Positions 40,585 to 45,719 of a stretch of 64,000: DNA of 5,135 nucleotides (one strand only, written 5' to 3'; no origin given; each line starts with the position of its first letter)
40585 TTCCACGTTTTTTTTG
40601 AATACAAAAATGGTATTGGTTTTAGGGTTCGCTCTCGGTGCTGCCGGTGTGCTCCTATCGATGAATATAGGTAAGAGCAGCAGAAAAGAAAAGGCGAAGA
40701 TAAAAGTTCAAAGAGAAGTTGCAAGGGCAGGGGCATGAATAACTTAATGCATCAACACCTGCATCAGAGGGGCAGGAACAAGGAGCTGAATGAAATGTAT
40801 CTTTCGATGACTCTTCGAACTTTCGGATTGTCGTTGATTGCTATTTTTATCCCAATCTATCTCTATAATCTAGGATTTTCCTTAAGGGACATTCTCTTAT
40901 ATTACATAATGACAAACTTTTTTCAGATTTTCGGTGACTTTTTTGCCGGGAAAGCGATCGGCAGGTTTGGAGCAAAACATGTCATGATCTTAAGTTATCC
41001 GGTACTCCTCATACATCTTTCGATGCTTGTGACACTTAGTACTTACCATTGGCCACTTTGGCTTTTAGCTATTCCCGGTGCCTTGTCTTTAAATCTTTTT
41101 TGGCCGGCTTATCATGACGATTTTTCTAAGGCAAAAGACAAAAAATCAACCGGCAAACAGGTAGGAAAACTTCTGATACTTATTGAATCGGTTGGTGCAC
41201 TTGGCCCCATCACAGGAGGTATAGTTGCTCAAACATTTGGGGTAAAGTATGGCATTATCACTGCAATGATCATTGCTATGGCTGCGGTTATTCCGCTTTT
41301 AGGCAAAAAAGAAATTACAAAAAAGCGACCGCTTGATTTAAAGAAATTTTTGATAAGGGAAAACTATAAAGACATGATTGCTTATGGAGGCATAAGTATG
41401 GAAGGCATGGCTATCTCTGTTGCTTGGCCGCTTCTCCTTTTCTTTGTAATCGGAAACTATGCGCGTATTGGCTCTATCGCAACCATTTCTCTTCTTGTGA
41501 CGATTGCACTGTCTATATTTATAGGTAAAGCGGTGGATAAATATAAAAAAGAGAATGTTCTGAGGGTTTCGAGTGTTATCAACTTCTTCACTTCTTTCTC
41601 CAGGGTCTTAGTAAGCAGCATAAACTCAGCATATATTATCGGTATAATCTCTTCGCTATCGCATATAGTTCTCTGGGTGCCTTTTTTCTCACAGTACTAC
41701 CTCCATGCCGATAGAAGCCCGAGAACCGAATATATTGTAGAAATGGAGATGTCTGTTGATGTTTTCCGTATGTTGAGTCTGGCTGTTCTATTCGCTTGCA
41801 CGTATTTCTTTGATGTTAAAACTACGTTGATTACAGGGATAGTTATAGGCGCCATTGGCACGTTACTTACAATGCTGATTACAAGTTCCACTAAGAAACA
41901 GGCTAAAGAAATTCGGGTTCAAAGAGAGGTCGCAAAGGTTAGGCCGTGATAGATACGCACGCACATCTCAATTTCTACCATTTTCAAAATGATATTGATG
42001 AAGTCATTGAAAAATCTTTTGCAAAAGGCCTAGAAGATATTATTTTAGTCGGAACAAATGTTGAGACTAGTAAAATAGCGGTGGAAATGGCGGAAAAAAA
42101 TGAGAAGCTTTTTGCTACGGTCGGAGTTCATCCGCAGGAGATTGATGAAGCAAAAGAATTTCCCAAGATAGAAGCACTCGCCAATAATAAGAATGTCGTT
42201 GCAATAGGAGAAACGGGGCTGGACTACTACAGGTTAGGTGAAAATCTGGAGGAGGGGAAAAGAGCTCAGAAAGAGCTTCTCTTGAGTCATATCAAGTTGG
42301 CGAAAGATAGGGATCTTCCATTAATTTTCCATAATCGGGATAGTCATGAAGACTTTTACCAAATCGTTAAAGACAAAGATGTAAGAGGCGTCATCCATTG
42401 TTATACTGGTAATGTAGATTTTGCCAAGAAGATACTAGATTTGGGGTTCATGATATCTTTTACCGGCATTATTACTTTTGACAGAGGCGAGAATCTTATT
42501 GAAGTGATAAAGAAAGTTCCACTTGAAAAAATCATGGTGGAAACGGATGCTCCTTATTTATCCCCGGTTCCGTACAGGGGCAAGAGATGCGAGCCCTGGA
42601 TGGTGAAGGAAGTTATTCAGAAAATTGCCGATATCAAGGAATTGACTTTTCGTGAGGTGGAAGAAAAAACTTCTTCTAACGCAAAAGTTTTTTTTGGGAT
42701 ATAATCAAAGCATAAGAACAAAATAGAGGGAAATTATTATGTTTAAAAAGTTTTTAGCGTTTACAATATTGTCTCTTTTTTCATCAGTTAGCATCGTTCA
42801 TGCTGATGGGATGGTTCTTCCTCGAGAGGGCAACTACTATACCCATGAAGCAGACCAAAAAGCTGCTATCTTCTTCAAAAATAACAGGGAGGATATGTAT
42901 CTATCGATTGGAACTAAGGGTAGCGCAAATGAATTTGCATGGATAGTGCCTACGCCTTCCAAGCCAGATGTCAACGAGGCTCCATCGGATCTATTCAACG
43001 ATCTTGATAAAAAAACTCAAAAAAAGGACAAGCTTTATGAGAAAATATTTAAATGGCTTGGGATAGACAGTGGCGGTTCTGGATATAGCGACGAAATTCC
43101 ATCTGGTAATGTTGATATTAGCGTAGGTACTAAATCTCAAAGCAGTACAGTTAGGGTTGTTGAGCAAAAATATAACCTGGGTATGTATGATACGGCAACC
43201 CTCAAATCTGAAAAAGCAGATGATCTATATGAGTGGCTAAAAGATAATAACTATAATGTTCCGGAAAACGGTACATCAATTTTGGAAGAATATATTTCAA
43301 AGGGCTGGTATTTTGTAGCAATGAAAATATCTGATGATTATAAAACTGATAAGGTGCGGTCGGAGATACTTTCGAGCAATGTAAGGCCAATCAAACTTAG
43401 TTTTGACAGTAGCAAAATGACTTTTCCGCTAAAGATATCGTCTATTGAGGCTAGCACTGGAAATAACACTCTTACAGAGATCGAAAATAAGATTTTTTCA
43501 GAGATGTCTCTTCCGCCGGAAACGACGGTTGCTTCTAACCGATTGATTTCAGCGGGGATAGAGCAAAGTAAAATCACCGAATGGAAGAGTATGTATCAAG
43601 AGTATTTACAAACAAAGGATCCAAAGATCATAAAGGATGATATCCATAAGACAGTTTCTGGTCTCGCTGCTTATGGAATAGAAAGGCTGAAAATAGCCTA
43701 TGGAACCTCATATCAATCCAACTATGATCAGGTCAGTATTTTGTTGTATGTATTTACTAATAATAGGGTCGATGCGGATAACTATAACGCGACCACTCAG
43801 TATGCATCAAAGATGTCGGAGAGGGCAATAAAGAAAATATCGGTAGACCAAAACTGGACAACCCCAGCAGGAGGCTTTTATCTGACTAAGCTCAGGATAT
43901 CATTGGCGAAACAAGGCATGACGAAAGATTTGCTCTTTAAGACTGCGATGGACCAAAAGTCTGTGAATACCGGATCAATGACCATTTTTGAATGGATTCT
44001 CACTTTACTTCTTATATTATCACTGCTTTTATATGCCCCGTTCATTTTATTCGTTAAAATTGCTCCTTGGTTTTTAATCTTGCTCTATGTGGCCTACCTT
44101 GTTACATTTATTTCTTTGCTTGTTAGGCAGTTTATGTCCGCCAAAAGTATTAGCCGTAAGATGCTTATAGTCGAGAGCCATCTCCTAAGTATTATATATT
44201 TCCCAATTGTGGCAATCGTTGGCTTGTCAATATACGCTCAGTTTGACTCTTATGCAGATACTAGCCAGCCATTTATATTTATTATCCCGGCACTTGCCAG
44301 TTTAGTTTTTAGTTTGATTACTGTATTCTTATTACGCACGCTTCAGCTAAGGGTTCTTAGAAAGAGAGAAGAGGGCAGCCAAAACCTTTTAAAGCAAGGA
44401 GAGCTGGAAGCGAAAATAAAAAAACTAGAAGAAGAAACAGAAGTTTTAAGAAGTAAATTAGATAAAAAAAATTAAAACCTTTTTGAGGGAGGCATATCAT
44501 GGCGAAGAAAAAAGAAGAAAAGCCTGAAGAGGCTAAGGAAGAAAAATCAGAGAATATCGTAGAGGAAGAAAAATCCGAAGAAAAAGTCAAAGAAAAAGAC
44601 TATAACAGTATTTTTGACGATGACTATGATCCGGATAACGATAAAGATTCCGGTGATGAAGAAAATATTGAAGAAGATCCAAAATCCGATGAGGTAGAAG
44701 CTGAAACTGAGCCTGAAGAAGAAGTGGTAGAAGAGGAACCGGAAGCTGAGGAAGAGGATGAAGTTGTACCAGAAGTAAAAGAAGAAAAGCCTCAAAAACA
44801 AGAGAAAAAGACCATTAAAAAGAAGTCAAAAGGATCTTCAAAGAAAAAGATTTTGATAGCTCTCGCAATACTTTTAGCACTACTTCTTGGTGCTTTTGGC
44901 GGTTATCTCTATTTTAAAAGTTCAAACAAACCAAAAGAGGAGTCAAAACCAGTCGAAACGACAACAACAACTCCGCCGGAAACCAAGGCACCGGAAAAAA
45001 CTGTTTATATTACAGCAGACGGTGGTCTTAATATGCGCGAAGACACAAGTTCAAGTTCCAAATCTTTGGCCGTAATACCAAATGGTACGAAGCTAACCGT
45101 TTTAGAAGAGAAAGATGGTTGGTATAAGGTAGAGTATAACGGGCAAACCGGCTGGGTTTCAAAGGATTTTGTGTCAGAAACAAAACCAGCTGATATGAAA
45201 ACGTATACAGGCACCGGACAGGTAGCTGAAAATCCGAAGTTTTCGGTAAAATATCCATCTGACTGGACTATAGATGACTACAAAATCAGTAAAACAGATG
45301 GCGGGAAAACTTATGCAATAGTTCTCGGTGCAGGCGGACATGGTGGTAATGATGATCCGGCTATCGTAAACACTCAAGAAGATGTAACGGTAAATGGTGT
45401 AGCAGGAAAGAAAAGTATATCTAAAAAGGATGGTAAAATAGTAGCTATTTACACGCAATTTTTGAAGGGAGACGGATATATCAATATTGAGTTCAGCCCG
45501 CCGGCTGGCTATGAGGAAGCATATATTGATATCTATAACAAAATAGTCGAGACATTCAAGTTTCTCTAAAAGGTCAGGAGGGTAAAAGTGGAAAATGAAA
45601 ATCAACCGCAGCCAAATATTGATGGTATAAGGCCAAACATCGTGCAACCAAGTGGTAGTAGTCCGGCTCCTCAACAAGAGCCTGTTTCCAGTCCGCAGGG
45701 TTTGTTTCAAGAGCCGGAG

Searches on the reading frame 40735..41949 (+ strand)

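Call 76: search_protein_families(library=pfam, proteins=[window:40735-41949:+], max_evalue=0.0001)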
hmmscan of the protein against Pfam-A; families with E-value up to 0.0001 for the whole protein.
window:40735-41949:+ (404 aa): 2 families
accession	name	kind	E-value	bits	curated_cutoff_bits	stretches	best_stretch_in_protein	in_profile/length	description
PF07690.21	MFS_1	-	2.1e-16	60.2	33.4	1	22-326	2-324/347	Major Facilitator Superfamily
PF12832.13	MFS_1_like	-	9.1e-07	28.7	25.2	1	15-171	211-368/373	MFS_1 like family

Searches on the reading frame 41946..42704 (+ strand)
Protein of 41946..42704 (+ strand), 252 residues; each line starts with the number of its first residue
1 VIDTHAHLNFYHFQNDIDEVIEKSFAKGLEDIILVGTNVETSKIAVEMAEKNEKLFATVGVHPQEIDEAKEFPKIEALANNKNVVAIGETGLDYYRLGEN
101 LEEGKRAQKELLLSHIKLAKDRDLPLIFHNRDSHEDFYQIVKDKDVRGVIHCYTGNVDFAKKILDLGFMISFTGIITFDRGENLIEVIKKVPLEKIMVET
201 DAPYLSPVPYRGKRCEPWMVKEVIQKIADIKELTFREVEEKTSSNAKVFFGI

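Call 76: search_protein_families(library=pfam, proteins=[window:41946-42704:+], max_evalue=0.0001)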
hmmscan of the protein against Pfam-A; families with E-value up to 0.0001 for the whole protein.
window:41946-42704:+ (252 aa): 1 family
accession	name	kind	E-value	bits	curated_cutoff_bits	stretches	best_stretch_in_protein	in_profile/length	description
PF01026.27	TatD_DNase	-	3.4e-85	285.9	27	1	2-251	1-253/253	TatD related DNase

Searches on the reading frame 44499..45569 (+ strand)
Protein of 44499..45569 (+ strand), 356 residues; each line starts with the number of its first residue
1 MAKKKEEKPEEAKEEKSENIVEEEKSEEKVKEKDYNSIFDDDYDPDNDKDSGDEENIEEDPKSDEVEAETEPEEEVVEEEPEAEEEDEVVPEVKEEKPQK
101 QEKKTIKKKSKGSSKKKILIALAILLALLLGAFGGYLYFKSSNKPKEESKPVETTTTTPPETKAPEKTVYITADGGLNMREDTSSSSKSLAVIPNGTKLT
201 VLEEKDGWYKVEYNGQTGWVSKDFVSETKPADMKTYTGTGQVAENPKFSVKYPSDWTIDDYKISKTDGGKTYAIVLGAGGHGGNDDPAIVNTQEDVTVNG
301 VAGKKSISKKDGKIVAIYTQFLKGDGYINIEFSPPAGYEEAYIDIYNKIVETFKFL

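Call 76: search_protein_families(library=pfam, proteins=[window:44499-45569:+], max_evalue=0.0001)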
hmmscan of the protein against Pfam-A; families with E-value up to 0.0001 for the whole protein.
window:44499-45569:+ (356 aa): 2 families
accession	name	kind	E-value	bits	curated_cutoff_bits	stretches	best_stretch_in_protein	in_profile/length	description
PF08239.17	SH3_3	-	2.5e-17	63.2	27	1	175-226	1-54/54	Bacterial SH3 domain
PF06347.19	SH3_4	-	2.3e-08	34.1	24.1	1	175-226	3-55/56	Bacterial SH3 domain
